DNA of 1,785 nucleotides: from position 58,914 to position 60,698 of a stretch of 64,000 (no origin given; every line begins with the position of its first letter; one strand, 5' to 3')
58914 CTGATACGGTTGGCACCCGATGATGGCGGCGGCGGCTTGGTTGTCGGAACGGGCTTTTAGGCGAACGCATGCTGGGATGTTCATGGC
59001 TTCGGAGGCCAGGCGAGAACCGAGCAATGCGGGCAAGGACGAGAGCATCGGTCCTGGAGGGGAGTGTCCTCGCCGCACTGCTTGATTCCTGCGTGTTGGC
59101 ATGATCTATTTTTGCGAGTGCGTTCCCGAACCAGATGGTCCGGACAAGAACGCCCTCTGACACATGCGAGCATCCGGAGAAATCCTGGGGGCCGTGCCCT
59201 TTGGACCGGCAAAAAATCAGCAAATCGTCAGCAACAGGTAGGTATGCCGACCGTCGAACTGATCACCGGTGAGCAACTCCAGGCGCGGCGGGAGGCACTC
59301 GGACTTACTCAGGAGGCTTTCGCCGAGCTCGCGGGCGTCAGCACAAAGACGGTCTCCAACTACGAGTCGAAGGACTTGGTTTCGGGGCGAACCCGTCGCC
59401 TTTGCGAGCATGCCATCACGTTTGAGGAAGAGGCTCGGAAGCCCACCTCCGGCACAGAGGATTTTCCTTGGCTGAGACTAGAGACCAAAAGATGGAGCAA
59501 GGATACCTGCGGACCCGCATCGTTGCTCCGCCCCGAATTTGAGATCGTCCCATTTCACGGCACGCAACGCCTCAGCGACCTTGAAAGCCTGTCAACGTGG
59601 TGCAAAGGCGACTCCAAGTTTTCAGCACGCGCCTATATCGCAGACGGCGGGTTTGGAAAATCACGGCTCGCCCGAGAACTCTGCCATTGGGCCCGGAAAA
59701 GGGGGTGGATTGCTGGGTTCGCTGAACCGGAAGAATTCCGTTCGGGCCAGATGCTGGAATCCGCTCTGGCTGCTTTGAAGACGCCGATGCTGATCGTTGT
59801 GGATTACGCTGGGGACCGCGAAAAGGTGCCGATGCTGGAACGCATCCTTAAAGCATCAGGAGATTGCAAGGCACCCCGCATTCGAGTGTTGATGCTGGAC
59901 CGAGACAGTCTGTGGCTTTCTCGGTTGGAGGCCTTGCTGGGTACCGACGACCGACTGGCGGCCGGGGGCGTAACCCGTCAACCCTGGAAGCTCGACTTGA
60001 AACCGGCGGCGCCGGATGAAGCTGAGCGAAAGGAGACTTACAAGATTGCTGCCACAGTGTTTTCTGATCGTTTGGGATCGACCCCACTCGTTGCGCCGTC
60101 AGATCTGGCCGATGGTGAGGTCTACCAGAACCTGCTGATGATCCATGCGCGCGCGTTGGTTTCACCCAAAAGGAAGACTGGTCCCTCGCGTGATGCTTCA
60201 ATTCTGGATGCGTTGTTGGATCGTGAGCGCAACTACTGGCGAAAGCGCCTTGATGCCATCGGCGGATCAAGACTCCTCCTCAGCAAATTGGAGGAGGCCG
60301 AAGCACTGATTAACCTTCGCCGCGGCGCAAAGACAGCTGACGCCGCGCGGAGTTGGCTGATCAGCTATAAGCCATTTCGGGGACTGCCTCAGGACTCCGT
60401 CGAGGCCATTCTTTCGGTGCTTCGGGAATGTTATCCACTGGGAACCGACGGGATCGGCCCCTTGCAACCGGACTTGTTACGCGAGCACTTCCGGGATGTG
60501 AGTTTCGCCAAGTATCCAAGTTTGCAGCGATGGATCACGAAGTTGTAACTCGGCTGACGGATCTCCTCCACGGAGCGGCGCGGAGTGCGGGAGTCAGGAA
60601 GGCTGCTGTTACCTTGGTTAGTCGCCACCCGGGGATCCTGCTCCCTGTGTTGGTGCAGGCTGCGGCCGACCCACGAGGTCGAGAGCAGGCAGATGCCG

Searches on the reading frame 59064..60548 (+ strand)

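Call 86: search_protein_families(library=pfam, proteins=[window:59064-60548:+], max_evalue=0.001)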
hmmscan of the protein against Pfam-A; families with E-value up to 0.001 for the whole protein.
window:59064-60548:+ (494 aa): 2 families
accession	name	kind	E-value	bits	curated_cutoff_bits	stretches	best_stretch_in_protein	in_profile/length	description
PF01381.28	HTH_3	-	5.5e-08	33.2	23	1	72-102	1-31/55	Helix-turn-helix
PF13560.12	HTH_31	-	3.3e-07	30.9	27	1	69-102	3-36/64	Helix-turn-helix domain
